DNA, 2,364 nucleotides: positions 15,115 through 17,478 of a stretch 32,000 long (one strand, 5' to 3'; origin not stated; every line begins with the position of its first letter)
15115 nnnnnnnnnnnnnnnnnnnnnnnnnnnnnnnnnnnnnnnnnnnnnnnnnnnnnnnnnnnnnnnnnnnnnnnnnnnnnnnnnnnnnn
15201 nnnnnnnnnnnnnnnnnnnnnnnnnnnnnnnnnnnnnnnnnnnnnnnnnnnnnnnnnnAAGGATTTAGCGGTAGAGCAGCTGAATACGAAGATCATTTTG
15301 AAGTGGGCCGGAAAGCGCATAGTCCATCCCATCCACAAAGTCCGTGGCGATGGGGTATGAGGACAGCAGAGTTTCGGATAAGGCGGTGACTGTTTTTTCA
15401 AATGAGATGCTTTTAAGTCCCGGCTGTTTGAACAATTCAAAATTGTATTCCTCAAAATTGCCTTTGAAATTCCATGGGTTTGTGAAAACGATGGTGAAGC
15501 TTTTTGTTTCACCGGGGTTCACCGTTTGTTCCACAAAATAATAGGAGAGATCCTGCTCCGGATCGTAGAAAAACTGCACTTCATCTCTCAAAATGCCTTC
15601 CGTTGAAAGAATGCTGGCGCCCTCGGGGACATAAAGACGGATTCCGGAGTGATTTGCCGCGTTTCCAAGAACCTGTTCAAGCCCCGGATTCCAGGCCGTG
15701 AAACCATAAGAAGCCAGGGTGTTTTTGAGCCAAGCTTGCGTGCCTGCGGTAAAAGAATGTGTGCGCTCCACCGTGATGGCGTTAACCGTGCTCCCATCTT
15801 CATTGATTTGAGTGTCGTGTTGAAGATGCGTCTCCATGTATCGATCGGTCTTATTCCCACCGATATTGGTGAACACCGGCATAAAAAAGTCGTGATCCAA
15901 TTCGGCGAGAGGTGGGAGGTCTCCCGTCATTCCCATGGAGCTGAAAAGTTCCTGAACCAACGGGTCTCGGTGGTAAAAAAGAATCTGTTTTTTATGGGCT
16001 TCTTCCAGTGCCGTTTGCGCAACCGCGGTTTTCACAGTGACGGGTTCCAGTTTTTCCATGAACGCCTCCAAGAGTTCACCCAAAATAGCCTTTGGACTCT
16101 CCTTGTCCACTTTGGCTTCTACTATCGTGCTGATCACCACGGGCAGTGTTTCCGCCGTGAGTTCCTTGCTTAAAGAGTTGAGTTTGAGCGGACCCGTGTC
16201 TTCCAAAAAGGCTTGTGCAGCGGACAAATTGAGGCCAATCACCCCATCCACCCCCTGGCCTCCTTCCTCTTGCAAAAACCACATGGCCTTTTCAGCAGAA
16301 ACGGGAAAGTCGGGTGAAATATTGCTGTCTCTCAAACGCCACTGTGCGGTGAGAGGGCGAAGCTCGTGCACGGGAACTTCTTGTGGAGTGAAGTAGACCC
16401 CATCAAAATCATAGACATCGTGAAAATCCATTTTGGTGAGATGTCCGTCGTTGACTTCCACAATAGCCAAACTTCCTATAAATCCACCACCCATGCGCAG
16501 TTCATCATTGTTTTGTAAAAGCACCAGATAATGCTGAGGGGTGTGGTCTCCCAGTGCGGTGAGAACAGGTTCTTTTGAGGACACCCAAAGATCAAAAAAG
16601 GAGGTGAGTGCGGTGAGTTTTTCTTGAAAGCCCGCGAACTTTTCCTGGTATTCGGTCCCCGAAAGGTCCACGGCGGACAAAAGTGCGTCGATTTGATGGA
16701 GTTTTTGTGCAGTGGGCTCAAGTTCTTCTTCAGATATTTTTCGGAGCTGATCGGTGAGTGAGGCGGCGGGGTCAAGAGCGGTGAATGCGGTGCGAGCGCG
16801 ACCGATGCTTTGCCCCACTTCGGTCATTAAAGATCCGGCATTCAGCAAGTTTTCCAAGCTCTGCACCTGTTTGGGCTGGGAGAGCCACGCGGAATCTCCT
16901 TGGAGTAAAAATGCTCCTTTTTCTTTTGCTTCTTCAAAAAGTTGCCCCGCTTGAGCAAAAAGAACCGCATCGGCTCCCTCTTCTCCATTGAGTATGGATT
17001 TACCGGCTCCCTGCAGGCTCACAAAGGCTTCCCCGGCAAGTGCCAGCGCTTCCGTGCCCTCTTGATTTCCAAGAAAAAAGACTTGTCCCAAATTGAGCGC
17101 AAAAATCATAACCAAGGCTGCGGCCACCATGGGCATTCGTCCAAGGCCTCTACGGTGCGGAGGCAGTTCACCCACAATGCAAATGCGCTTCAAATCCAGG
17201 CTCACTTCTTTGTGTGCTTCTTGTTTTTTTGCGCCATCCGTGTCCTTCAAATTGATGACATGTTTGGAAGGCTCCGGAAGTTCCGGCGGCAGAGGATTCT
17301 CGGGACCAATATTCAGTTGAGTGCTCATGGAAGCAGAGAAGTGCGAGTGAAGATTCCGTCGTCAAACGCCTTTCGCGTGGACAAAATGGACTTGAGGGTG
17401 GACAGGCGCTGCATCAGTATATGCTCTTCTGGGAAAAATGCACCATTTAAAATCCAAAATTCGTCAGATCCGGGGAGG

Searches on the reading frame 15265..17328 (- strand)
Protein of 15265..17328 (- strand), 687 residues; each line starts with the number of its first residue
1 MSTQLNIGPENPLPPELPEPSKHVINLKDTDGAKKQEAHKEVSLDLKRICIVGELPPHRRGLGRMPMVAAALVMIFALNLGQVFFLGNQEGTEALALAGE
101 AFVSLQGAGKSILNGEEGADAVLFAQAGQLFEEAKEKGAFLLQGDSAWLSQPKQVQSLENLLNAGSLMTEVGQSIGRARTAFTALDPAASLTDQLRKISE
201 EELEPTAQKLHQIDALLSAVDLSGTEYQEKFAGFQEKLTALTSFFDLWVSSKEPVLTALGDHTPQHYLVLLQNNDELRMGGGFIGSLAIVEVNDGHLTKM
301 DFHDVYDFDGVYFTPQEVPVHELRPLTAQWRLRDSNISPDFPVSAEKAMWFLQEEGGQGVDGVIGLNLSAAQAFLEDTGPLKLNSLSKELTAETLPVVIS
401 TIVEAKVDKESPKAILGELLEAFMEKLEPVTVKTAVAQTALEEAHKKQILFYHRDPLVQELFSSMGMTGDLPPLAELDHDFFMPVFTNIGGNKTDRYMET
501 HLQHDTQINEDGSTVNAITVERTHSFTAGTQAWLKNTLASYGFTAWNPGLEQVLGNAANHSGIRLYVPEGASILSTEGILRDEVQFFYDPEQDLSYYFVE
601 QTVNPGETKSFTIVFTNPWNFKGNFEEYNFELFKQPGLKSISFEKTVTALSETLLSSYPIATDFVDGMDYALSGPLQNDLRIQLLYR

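Call 13: search_protein_families(library=pfam, proteins=[window:15265-17328:-], max_evalue=0.001)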
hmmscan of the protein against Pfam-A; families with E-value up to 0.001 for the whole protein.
window:15265-17328:- (687 aa): 1 family
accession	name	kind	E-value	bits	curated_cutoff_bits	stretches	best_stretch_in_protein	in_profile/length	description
PF13196.11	DUF4012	-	2.7e-24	86.7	28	1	264-395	3-135/144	Protein of unknown function (DUF4012)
